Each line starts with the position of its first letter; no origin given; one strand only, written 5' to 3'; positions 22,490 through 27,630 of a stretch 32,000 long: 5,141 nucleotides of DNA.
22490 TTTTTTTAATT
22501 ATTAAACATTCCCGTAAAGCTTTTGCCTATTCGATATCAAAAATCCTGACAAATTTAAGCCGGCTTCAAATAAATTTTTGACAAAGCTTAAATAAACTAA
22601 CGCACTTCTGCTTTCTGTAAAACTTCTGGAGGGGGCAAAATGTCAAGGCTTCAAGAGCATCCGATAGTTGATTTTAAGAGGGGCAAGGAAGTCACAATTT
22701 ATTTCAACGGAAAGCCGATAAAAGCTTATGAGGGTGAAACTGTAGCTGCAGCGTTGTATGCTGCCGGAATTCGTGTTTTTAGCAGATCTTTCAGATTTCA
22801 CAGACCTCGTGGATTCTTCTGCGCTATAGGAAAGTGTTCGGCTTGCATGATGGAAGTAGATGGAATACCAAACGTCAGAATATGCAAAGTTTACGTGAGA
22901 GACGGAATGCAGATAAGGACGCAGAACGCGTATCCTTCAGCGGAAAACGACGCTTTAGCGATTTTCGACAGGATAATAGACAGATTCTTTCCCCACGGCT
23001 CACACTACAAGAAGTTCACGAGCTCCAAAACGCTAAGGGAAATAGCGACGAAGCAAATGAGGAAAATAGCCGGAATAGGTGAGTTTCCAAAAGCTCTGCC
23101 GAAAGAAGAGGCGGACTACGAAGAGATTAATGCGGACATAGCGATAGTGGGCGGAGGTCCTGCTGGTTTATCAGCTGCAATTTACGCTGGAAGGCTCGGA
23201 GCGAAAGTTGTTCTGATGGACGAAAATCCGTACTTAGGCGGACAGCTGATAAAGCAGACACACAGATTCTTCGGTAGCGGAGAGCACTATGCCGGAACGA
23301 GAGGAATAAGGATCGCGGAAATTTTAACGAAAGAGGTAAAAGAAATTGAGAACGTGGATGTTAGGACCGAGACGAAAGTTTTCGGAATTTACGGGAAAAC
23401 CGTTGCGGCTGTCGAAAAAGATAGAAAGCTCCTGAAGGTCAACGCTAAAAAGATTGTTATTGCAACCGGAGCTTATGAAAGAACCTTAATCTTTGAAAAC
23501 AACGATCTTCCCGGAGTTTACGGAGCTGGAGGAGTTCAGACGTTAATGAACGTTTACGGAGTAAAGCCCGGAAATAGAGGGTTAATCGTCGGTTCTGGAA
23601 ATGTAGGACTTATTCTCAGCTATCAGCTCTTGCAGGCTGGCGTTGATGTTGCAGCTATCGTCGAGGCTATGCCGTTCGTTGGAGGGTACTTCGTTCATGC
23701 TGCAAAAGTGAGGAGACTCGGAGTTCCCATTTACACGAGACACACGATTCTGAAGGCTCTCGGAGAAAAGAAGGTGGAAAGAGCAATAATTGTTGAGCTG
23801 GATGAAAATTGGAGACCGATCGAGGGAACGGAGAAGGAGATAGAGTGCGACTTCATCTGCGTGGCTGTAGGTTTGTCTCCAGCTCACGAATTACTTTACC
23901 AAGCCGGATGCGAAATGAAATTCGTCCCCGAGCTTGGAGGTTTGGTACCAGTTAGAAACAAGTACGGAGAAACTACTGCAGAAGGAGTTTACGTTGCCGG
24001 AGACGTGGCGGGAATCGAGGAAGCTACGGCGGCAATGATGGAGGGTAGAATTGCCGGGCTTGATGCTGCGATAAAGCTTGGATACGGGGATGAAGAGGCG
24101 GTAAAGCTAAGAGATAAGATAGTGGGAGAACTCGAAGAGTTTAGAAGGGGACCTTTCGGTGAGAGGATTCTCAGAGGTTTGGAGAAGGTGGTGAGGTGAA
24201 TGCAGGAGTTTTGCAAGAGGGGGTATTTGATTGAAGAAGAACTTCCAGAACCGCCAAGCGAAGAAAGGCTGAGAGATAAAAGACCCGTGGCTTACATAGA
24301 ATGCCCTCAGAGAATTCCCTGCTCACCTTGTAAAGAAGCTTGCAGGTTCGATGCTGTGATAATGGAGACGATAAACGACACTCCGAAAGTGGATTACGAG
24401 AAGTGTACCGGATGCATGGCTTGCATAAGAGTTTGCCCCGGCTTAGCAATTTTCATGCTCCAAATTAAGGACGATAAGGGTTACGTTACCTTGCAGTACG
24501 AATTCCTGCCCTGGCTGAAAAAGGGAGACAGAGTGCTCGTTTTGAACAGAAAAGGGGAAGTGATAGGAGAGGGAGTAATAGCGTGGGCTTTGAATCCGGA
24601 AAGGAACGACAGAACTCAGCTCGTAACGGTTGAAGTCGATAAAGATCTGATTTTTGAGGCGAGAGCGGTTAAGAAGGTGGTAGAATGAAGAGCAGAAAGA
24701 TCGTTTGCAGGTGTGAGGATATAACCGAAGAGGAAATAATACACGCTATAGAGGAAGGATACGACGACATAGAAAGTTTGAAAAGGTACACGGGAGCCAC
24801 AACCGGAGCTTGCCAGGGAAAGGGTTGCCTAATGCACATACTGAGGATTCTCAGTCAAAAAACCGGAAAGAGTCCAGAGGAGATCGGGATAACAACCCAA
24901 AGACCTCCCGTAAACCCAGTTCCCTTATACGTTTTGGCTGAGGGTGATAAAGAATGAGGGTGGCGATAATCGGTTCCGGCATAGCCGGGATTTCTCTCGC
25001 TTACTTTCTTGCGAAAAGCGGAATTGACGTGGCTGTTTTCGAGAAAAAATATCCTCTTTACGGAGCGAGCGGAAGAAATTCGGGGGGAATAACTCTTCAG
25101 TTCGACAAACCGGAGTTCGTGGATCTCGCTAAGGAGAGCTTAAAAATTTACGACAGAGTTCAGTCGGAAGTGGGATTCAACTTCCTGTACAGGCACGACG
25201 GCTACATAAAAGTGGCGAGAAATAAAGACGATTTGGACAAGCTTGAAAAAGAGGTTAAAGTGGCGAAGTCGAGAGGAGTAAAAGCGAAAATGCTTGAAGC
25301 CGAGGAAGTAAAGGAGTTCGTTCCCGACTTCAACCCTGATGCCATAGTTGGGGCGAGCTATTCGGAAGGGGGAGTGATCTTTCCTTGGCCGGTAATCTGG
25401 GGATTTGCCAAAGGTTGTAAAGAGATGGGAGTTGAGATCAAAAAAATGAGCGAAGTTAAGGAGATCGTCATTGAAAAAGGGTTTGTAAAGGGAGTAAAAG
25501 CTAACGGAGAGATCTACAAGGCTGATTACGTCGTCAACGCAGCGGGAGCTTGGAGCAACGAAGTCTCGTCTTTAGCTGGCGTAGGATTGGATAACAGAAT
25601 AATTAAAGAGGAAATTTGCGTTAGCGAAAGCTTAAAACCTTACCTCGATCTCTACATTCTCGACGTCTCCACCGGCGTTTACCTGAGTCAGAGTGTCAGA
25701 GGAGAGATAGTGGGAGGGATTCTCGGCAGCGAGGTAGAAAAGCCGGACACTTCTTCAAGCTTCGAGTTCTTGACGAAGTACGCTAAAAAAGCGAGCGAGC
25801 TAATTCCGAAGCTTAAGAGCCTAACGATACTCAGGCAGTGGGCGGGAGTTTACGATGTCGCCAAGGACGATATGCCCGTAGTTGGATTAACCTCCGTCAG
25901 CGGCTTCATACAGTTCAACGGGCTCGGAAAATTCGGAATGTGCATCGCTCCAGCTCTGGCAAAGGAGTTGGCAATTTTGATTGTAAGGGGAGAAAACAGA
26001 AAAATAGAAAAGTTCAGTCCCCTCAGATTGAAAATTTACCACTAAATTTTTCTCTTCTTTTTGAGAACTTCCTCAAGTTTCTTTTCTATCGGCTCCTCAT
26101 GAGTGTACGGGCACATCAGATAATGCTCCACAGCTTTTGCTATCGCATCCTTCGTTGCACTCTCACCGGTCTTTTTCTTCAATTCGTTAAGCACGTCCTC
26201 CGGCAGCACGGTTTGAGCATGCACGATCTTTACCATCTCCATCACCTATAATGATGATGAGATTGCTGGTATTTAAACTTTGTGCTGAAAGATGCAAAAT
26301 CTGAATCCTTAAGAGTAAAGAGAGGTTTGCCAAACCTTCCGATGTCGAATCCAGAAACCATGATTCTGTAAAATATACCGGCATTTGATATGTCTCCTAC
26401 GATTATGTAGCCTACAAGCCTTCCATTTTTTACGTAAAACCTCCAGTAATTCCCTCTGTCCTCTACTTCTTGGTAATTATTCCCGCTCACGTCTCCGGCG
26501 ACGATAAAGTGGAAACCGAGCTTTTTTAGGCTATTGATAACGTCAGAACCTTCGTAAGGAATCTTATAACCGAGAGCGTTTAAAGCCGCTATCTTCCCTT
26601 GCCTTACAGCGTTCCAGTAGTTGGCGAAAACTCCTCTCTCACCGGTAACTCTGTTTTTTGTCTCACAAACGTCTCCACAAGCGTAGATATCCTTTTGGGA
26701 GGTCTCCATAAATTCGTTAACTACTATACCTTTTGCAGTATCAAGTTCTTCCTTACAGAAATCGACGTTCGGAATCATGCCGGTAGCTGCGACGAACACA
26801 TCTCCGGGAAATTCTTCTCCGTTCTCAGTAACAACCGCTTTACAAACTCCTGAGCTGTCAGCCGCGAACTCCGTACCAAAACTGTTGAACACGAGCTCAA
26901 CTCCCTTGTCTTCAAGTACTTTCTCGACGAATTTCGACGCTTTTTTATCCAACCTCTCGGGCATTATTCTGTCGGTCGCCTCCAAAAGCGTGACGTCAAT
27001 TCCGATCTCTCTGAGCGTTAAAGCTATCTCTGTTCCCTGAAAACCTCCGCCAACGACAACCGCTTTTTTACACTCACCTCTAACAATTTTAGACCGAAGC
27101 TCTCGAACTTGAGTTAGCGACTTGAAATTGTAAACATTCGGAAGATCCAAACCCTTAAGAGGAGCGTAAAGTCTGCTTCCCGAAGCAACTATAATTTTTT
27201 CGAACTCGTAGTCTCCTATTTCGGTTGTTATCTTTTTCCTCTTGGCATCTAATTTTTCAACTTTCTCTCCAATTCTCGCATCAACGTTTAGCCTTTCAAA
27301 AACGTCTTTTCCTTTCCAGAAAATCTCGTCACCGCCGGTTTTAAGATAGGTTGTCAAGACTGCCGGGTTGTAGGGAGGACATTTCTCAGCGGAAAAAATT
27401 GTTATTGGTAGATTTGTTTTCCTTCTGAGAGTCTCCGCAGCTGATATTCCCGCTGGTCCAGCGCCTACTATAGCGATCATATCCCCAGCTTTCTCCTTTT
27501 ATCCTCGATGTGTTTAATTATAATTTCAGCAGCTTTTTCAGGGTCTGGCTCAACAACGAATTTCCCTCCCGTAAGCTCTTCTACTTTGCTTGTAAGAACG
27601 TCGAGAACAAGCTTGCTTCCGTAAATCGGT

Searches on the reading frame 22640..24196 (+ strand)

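Call 30: search_protein_families(library=pfam, proteins=[window:22640-24196:+])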
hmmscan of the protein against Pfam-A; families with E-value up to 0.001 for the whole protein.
window:22640-24196:+ (519 aa): 13 families
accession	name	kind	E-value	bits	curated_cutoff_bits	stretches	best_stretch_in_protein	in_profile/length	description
PF07992.20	Pyr_redox_2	-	4.2e-40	138.4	26.1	1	166-469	2-291/291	Pyridine nucleotide-disulphide oxidoreductase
PF13510.11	Fer2_4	-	6.4e-33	113.1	22.8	1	16-96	2-81/82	2Fe-2S iron-sulfur cluster binding domain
PF12831.13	FAD_oxidored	-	2.3e-13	50.7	27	1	166-212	1-47/416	FAD dependent oxidoreductase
PF13738.12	Pyr_redox_3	-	1.5e-11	44.5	30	1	231-454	88-305/305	Pyridine nucleotide-disulphide oxidoreductase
PF13450.12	NAD_binding_8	-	2.5e-09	37.7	21.9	1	169-206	1-38/68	NAD(P)-binding Rossmann-like domain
PF01266.30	DAO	-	3.9e-08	33.6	27.9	1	166-202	1-37/353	FAD dependent oxidoreductase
PF03486.20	HI0933_like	-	1.3e-07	31.8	50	1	166-202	2-38/244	HI0933-like protein Rossmann domain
PF00070.33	Pyr_redox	-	1.6e-07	32.2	22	0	167-200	2-35/82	Pyridine nucleotide-disulphide oxidoreductase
PF01494.25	FAD_binding_3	-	5.2e-07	29.7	22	0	165-195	2-32/349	FAD binding domain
PF00890.30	FAD_binding_2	-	6.9e-07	29.2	20.4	1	166-203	1-38/414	FAD binding domain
PF01946.23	Thi4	-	1.2e-06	28.4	26.2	1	163-201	16-55/235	Thi4 family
PF01134.28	GIDA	-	2.4e-05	24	22.1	1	166-196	1-31/391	Glucose inhibited division protein A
PF13241.12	NAD_binding_7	-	0.0001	23.2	22.1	0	312-407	8-102/104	Putative NAD(P)-binding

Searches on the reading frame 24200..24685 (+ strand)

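Call 30: search_protein_families(library=pfam, proteins=[window:24200-24685:+])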
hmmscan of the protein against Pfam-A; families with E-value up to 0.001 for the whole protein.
window:24200-24685:+ (162 aa): 8 families
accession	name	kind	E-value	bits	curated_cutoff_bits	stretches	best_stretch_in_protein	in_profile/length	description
PF00037.32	Fer4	-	6.7e-08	32.5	21.1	1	62-84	1-23/24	4Fe-4S binding domain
PF12837.12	Fer4_6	-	5e-07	29.8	25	1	62-82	2-22/24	4Fe-4S binding domain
PF14697.11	Fer4_21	-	2.9e-06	27.7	35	1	32-80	2-52/59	4Fe-4S dicluster domain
PF13187.11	Fer4_9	-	1.4e-05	25.5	27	1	41-81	5-49/52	4Fe-4S dicluster domain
PF12838.12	Fer4_7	-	1.7e-05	25.7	27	1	39-80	3-49/52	4Fe-4S dicluster domain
PF12797.12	Fer4_2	-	1.9e-05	24.8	24.5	1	62-80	3-21/22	4Fe-4S binding domain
PF12800.12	Fer4_4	-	6.6e-05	23.4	24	1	66-80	1-15/17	4Fe-4S binding domain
PF13237.11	Fer4_10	-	7.8e-05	23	25.5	1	39-80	10-53/53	4Fe-4S dicluster domain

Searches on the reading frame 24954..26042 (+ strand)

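Call 30: search_protein_families(library=pfam, proteins=[window:24954-26042:+])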
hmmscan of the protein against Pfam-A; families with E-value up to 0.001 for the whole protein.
window:24954-26042:+ (363 aa): 10 families
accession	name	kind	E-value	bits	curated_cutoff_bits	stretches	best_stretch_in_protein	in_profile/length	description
PF01266.30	DAO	-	3e-65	221.5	27.9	1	2-340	1-351/353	FAD dependent oxidoreductase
PF00890.30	FAD_binding_2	-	3.7e-11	43.3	20.4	1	3-214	2-219/414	FAD binding domain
PF07992.20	Pyr_redox_2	-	7e-11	42.5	26.1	1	1-215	1-123/291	Pyridine nucleotide-disulphide oxidoreductase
PF13450.12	NAD_binding_8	-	2.3e-07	31.4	21.9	1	5-32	1-28/68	NAD(P)-binding Rossmann-like domain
PF01494.25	FAD_binding_3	-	4.6e-06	26.5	22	1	2-34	3-35/349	FAD binding domain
PF03486.20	HI0933_like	-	1e-05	25.5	50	0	147-201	111-166/244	HI0933-like protein Rossmann domain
PF01134.28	GIDA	-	2.7e-05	23.9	22.1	0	3-32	2-31/391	Glucose inhibited division protein A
PF00070.33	Pyr_redox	-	3.4e-05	24.7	22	0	2-32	1-31/82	Pyridine nucleotide-disulphide oxidoreductase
PF13738.12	Pyr_redox_3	-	0.0001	22.1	30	0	5-32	2-30/305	Pyridine nucleotide-disulphide oxidoreductase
PF01946.23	Thi4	-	0.00033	20.4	26.2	1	3-45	20-61/235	Thi4 family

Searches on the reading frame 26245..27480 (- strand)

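Call 30: search_protein_families(library=pfam, proteins=[window:26245-27480:-])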
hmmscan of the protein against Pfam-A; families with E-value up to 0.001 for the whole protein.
window:26245-27480:- (412 aa): 14 families
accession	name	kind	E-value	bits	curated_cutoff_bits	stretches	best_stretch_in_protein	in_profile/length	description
PF07992.20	Pyr_redox_2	-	1.1e-57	196.1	26.1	1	2-295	3-291/291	Pyridine nucleotide-disulphide oxidoreductase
PF00070.33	Pyr_redox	-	1.1e-19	71.1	22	1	139-220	1-81/82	Pyridine nucleotide-disulphide oxidoreductase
PF13738.12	Pyr_redox_3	-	1.1e-16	61.5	30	1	58-269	88-305/305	Pyridine nucleotide-disulphide oxidoreductase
PF01266.30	DAO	-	4.1e-10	40.2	27.9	0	140-171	2-33/353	FAD dependent oxidoreductase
PF13450.12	NAD_binding_8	-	8.4e-09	36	21.9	0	4-31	1-27/68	NAD(P)-binding Rossmann-like domain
PF01134.28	GIDA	-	5.6e-07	29.4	22.1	0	140-172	2-35/391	Glucose inhibited division protein A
PF18267.7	Rubredoxin_C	-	6e-07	29.8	25.9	1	316-374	3-66/70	Rubredoxin NAD+ reductase C-terminal domain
PF01494.25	FAD_binding_3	-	4.6e-06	26.5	22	0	140-175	4-39/349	FAD binding domain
PF03486.20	HI0933_like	-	5e-06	26.6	50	0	2-29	3-29/244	HI0933-like protein Rossmann domain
PF04820.20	Trp_halogenase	-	2.5e-05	23.8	21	0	2-37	2-40/458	Tryptophan halogenase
PF05834.18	Lycopene_cycl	-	3.5e-05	23.5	23.4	0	2-34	2-35/380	Lycopene cyclase protein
PF13454.12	NAD_binding_9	-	0.00015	22.2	21.8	0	3-30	1-31/155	FAD-NAD(P)-binding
PF00890.30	FAD_binding_2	-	0.0003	20.6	20.4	0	3-31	3-30/414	FAD binding domain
PF12831.13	FAD_oxidored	-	0.00096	19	27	0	180-234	89-145/416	FAD dependent oxidoreductase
